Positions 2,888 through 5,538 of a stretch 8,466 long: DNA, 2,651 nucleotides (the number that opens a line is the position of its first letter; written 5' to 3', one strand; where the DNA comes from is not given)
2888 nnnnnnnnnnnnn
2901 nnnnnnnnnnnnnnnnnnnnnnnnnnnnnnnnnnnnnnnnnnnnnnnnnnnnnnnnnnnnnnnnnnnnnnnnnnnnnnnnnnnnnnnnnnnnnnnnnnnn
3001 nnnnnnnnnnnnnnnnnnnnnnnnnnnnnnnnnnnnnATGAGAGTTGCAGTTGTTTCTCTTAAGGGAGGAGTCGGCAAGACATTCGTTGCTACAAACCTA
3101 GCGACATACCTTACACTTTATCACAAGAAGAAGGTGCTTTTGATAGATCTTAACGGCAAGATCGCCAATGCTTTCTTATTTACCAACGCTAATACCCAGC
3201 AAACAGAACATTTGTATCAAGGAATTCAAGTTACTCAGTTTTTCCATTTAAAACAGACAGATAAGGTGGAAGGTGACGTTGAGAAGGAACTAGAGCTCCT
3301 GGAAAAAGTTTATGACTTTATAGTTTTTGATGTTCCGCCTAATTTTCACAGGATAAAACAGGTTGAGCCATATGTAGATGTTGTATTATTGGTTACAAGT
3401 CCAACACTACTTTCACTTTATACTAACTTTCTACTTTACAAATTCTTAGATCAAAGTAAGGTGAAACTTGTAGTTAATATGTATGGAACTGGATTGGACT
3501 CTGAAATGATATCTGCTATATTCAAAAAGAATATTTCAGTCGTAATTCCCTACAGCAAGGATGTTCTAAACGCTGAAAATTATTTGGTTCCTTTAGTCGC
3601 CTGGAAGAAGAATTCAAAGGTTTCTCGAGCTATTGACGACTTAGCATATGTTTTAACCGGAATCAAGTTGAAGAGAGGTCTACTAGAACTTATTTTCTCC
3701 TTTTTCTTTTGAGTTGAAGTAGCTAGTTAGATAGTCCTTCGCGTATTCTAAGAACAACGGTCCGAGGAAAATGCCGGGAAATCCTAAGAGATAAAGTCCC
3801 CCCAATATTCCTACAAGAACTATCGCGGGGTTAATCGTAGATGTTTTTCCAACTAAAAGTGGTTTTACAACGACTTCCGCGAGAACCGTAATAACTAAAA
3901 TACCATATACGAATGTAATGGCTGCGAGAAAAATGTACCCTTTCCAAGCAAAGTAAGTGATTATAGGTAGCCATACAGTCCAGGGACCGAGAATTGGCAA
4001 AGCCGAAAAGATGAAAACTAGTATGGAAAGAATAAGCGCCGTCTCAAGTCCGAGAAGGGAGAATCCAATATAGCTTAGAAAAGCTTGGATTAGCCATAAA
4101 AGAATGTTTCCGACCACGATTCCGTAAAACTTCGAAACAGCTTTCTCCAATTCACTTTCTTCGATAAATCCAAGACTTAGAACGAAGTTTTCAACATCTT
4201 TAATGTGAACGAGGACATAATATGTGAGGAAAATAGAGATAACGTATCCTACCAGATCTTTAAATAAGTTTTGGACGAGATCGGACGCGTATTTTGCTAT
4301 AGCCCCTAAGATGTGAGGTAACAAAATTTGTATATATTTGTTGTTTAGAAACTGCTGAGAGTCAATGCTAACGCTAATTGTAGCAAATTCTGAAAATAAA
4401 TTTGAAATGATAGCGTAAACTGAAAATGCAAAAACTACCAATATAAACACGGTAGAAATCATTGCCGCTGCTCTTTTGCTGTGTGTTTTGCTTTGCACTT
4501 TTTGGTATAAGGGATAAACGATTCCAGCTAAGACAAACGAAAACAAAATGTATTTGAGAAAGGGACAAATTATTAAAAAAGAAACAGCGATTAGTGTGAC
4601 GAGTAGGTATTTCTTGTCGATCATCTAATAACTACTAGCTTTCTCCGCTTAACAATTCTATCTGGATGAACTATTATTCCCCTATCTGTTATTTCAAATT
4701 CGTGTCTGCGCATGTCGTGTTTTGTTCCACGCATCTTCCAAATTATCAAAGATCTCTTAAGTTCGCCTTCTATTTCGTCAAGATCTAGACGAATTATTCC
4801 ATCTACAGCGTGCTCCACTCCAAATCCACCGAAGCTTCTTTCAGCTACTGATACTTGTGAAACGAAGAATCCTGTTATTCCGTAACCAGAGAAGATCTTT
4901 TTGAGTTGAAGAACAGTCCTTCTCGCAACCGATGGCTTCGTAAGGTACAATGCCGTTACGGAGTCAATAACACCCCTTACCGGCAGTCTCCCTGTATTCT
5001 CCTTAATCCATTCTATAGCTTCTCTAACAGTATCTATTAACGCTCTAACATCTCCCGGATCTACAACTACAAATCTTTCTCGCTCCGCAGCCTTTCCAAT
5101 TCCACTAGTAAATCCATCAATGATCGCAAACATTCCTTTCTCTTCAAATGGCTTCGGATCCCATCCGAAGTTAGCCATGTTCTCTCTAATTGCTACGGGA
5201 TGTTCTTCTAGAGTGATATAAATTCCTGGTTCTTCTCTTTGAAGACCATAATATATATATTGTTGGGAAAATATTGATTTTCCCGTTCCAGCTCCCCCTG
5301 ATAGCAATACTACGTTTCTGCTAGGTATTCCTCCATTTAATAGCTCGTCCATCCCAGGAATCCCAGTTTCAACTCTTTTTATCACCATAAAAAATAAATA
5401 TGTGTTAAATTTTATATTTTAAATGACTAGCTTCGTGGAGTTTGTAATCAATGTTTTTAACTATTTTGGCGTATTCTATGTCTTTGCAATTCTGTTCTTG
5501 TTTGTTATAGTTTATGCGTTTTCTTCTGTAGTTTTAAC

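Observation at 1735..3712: Divergent module: ExeA-like AAA+-wHTH ATPase opposite an acidic 92-aa protein coupled to a MinD/ParA ATPase, sharing a repeat-rich control region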

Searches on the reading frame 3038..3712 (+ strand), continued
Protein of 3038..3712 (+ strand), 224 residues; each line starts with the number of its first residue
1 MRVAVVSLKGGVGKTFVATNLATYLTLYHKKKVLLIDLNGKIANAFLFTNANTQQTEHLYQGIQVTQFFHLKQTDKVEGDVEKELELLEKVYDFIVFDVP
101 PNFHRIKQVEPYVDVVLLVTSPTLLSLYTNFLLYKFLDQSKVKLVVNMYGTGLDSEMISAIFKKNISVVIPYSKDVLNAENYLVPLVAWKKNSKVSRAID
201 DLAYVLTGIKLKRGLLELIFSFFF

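Call 13: find_encoding_contigs(protein=P0051, flank=6000, max_places=3)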
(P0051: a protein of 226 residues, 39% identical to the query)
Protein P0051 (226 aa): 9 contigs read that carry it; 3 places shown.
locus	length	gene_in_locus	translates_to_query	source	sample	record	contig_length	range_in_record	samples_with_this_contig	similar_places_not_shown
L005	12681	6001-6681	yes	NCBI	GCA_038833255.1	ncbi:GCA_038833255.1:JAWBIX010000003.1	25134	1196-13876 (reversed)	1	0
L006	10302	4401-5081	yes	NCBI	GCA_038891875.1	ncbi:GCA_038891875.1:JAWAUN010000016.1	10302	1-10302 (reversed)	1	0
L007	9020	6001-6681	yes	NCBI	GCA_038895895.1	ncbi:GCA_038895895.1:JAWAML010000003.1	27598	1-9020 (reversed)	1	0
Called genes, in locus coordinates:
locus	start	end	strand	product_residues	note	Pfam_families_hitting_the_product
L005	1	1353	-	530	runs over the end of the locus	PF01656:CbiA (weak), PF06418:CTP_synth_N, PF00117:GATase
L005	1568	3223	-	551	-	PF06202:GDE_C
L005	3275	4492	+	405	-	PF08323:Glyco_transf_5, PF13439:Glyco_transf_4, PF13579:Glyco_trans_4_4 (weak), PF20706:GT4-conflict, PF00534:Glycos_transf_1, PF13692:Glyco_trans_1_4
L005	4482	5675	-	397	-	PF03065:Glyco_hydro_57, PF01522:Polysacc_deac_1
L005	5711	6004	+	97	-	-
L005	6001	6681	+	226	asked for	PF01656:CbiA, PF06564:CBP_BcsQ (faint), PF10609:ParA, PF13614:AAA_31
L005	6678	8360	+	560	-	PF05693:Glycogen_syn, PF08323:Glyco_transf_5, PF00534:Glycos_transf_1 (weak)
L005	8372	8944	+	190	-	-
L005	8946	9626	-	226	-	PF01172:SBDS_N, PF09377:SBDS_domain_II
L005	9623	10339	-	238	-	PF10584:Proteasome_A_N, PF00227:Proteasome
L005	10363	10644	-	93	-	-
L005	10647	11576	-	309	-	PF08271:Zn_Ribbon_TF, PF00382:TFIIB, PF02984:Cyclin_C (faint), PF21913:ORC6_2nd (faint), PF00382:TFIIB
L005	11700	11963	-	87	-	-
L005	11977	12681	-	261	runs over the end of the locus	-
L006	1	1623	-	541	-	PF06202:GDE_C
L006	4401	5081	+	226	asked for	PF01656:CbiA, PF06564:CBP_BcsQ (faint), PF10609:ParA, PF13614:AAA_31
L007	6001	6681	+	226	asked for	PF01656:CbiA, PF06564:CBP_BcsQ (faint), PF10609:ParA, PF13614:AAA_31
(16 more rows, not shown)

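Call 22: search_solved_structures(query=window:3038-3709:+, max_evalue=0.001)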
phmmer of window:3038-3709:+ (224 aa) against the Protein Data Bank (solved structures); distinct sequences matched with E-value up to 0.001: 12.
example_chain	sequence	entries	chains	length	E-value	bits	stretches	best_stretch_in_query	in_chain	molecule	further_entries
1hyq_A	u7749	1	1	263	2.7e-06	30.8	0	87-211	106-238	CELL DIVISION INHIBITOR (MIND-1)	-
6iub_A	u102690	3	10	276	3.1e-06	30.6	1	3-44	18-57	SpoOJ regulator (Soj)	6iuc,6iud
8jmj_A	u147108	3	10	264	4.9e-06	29.9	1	3-40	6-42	SpoOJ regulator (Soj)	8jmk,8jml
7dut_A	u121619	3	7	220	5.1e-06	29.8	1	2-127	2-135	SOJ protein (Soj)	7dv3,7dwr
1wcv_1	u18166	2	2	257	2e-05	27.9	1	2-68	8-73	SEGREGATION PROTEIN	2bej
4v03_A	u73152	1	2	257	3.2e-05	27.3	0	3-45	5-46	SITE-DETERMINING PROTEIN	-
2bek_A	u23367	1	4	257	4.1e-05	26.9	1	2-67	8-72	SEGREGATION PROTEIN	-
1ion_A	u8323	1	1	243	6.7e-05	26.2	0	3-205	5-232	PROBABLE CELL DIVISION INHIBITOR MIND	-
4v02_A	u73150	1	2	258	7.9e-05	26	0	3-41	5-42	SITE-DETERMINING PROTEIN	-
1g3q_A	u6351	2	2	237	0.00017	24.9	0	3-203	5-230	CELL DIVISION INHIBITOR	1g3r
3ea0_A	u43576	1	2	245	0.00022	24.5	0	85-208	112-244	ATPase, ParA family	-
6riq_C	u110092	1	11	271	0.00029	24.1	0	4-47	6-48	Site-determining protein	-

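Call 33: find_encoding_contigs(protein=P0044, flank=10000, max_places=3)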
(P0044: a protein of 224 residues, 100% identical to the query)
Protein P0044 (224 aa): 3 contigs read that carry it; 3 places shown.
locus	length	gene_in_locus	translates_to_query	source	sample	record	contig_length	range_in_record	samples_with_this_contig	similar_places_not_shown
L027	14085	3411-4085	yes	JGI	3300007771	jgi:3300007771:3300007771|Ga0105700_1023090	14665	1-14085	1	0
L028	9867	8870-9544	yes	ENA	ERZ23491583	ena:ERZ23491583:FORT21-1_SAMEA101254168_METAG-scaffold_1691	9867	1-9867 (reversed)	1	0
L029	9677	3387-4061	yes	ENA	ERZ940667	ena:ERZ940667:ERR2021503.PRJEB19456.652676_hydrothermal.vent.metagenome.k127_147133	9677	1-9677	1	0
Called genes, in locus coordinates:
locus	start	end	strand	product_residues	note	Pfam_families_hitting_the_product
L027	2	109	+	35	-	?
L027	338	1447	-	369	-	PF13353:Fer4_12 (weak), PF04055:Radical_SAM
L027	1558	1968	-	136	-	PF01894:YjbQ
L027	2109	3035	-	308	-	PF01637:ATPase_2 (weak), PF12775:AAA_7 (weak), PF13173:AAA_14, PF13401:AAA_22 (weak), PF00004:AAA, PF07728:AAA_5 (weak), PF01978:TrmB (weak), PF12802:MarR_2 (weak), +1 more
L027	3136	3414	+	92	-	-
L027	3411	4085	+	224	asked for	PF01656:CbiA, PF06564:CBP_BcsQ (faint), PF10609:ParA (weak), PF13614:AAA_31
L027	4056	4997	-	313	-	PF01594:AI-2E_transport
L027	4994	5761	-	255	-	PF06745:ATPase, PF23442:DUF7125 (weak)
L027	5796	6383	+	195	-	-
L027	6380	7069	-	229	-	PF01172:SBDS_N, PF09377:SBDS_domain_II, PF20268:SBDS_C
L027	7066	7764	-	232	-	PF10584:Proteasome_A_N, PF00227:Proteasome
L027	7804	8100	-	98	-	-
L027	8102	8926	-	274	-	PF00382:TFIIB, PF02984:Cyclin_C (faint), PF00382:TFIIB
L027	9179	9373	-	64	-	-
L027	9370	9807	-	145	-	PF00149:Metallophos, PF12850:Metallophos_2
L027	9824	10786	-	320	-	PF17835:NOG1_N, PF01926:MMR_HSR1, PF02421:FeoB_N, PF06858:NOG1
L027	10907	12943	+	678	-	PF14871:GHL6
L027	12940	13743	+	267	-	-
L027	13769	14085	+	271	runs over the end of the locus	PF02934:GatB_N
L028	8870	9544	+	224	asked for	PF01656:CbiA, PF06564:CBP_BcsQ (faint), PF10609:ParA (weak), PF13614:AAA_31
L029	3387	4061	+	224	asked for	PF01656:CbiA, PF06564:CBP_BcsQ (faint), PF10609:ParA (weak), PF13614:AAA_31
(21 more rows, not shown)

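Call 39: search_protein_families(library=pfam, proteins=[L002:5678-6001:+, L005:5711-6001:+, L001:5726-6001:+], max_evalue=0.1)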
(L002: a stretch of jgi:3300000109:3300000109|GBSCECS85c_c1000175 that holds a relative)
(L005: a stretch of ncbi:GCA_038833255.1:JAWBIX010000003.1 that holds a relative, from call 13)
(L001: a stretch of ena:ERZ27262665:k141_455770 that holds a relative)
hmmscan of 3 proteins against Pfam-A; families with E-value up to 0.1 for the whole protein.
L002:5678-6001:+ (108 aa): 4 families
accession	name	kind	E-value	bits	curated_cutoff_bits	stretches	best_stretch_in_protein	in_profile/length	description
PF19027.5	DUF5752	-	0.00065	19.5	23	1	38-89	49-103/208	Family of unknown function (DUF5752)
PF07862.16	Nif11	-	0.014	16.1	23.8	1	52-80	11-39/48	Nif11 domain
PF01527.26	HTH_Tnp_1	-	0.065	13.9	24.1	1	43-79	36-72/75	Transposase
PF05272.17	VapE-like_dom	-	0.091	12.6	25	0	50-102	67-119/217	Virulence-associated protein E-like domain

L005:5711-6001:+ (97 aa): 1 family
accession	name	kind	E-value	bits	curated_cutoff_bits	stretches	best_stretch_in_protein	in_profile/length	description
PF19027.5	DUF5752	-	1.2e-05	25.2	23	1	4-71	4-82/208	Family of unknown function (DUF5752)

L001:5726-6001:+ (92 aa): 2 families
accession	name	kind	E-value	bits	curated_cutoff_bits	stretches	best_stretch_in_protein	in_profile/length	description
PF13108.11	DUF3969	-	0.0074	16.8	25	1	25-79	29-84/106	Protein of unknown function (DUF3969)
PF04383.19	KilA-N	-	0.018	15.3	23.8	1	32-67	30-62/107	KilA-N domain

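Call 56: search_solved_structures(query=A4, max_evalue=0.001)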
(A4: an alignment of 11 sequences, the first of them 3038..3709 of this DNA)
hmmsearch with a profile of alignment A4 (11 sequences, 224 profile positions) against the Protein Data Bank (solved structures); distinct sequences matched with E-value up to 0.001: 27.
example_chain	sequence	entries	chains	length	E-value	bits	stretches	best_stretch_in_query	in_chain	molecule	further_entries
4v02_A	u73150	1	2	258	2.7e-11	46.7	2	3-44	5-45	SITE-DETERMINING PROTEIN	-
4v03_A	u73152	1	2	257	3e-11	46.5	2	3-42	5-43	SITE-DETERMINING PROTEIN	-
1ion_A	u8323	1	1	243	3.3e-11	46.4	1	2-203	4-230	PROBABLE CELL DIVISION INHIBITOR MIND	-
1hyq_A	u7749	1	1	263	9.9e-11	44.8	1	79-213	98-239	CELL DIVISION INHIBITOR (MIND-1)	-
3ea0_A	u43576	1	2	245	1.1e-10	44.7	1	72-206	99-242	ATPase, ParA family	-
1g3q_A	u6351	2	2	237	1.2e-10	44.5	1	2-203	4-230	CELL DIVISION INHIBITOR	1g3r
7dut_A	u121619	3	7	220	5.7e-10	42.4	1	1-107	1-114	SOJ protein (Soj)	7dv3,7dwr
8ray_B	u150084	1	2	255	9.4e-10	41.6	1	2-41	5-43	ParA family protein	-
8jmj_A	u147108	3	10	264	1.7e-09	40.8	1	2-43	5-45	SpoOJ regulator (Soj)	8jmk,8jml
6iub_A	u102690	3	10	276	2.6e-09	40.2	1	2-43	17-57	SpoOJ regulator (Soj)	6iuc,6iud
4rz3_A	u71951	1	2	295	2.5e-08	37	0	82-204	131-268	Site-determining protein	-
4rz2_A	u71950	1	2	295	3.5e-08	36.5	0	82-204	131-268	Site-determining protein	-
2bek_A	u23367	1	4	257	6.7e-08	35.6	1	2-41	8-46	SEGREGATION PROTEIN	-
1wcv_1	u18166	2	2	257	8.9e-08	35.2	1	2-40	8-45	SEGREGATION PROTEIN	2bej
3kje_A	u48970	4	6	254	2.7e-07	33.6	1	94-180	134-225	CO dehydrogenase/acetyl-CoA synthase complex, accessory protein CooC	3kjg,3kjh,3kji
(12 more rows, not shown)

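Call 74: search_protein_families(library=padloc, proteins=[window:3038-3709:+], max_evalue=0.01)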
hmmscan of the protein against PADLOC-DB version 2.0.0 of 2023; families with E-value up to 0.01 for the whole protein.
window:3038-3709:+ (224 aa): 1 family
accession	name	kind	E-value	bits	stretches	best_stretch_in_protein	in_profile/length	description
PDLC04559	PDC-M28B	-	0.00088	16.5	1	2-38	130-165/438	-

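Call 78: find_encoding_contigs(protein=P0052, flank=5000, max_places=2)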
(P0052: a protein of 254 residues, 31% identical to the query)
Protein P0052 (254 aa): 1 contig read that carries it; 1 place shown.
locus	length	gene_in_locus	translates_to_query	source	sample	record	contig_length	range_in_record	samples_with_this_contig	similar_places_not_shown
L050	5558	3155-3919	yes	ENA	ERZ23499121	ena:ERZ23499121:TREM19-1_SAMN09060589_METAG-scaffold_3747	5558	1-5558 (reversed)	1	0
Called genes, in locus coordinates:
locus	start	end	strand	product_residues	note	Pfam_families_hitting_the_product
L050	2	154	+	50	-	?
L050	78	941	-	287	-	-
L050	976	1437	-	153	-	-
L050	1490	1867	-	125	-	PF01248:Ribosomal_L7Ae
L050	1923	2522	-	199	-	PF04013:Methyltrn_RNA_2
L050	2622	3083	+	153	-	PF03876:SHS2_Rpb7-N (weak), PF00575:S1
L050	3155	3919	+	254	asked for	PF00142:Fer4_NifH (faint), PF01656:CbiA, PF02374:ArsA_ATPase (faint), PF06564:CBP_BcsQ, PF09140:MipZ, PF10609:ParA, PF13500:AAA_26, PF13614:AAA_31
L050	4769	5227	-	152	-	PF11969:DcpS_C, PF01230:HIT (weak)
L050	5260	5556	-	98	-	?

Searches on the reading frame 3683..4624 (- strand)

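Call 4: search_protein_families(library=pfam, proteins=[window:3683-4624:-], max_evalue=0.1)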
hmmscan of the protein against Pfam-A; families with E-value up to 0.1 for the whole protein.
window:3683-4624:- (313 aa): 1 family
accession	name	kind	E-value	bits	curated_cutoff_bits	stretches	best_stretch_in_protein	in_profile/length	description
PF01594.21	AI-2E_transport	-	1.2e-31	110.6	34.3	1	8-302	6-326/327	AI-2E family transporter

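Call 5: search_protein_families(library=ncbifam, proteins=[window:3683-4624:-], max_evalue=0.1)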
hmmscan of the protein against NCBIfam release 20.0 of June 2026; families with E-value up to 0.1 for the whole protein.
window:3683-4624:- (313 aa): 2 families
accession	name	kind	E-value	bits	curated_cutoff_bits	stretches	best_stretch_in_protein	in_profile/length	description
TIGR02872.1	spore_ytvI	equivalog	6.8e-15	55.3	198.15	2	81-292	119-329/341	sporulation integral membrane protein YtvI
NF008216.0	PRK10983.1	equivalog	7.6e-14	51.7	305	2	169-304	214-346/370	AI-2E family transporter YdiK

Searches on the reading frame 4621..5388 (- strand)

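Call 4: search_protein_families(library=pfam, proteins=[window:4621-5388:-], max_evalue=0.1)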
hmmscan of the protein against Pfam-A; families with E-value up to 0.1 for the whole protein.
window:4621-5388:- (255 aa): 5 families
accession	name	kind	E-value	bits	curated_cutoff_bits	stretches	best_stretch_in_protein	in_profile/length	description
PF06745.19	ATPase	-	5.7e-80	268.4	26.6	1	6-243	1-229/231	KaiC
PF13481.12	AAA_25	-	0.015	15.4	27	1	5-45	14-54/195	AAA domain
PF09848.15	SLFN-g3_helicase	-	0.086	12.5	24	0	24-110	1-86/354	Schlafen group 3, DNA/RNA helicase domain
PF13173.12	AAA_14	-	0.09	13.2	27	0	24-69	2-46/129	AAA domain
PF20720.3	nSTAND3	-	0.092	12.9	27.2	0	24-53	17-47/155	Novel STAND NTPase 3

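Call 5: search_protein_families(library=ncbifam, proteins=[window:4621-5388:-], max_evalue=0.1)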
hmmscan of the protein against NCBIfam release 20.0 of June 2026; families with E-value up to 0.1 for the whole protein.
window:4621-5388:- (255 aa): 15 families
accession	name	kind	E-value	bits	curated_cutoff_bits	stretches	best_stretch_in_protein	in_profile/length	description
TIGR03877.1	thermo_KaiC_1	hypoth_equivalog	7.3e-124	411.9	307.25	1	3-245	1-237/238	KaiC domain-containing protein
TIGR03881.1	KaiC_arch_4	hypoth_equivalog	1.8e-51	175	247.8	1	4-241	1-229/231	KaiC domain-containing protein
NF006799.0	PRK09302.1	equivalog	2.7e-39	135.1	408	2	2-92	9-100/515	circadian clock protein KaiC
TIGR03880.1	KaiC_arch_3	hypoth_equivalog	6.9e-30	104.2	249.45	1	9-242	1-219/224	KaiC domain-containing protein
TIGR02655.1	circ_KaiC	equivalog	5.1e-29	101.3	546.25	1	5-243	2-231/484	circadian clock protein KaiC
TIGR03878.1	thermo_KaiC_2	hypoth_equivalog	4.6e-17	62.2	232.2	1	19-239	31-252/259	KaiC domain-containing protein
NF004723.0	PRK06067.1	subfamily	8.2e-12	45.1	194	1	6-97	16-107/243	flagellar accessory protein FlaH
NF052589.1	ArlH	equivalog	1.4e-11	44.5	215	1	13-240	9-223/229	archaellum protein ArlH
TIGR02237.1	recomb_radB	equivalog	1.5e-06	28.2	172.4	1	106-238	71-209/210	DNA repair and recombination protein RadB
NF006320.0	PRK08533.1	equivalog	7.7e-06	25.7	215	1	12-58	12-58/230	flagellar accessory protein FlaH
NF003301.0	PRK04301.1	equivalog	7.5e-05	22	259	1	3-44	80-121/316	DNA repair and recombination protein RadA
TIGR02236.1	recomb_radA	equivalog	0.00044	19.7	361.15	1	3-44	75-116/311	DNA repair and recombination protein RadA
TIGR00416.1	sms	equivalog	0.00054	18.8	403.05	1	4-202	74-244/454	DNA repair protein RadA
NF006861.0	PRK09361.1-1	equivalog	0.0022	17.6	278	0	6-238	5-227/235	DNA repair and recombination protein RadB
NF004629.0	PRK05973.1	equivalog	0.0039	16.2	156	1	21-110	61-154/237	DNA helicase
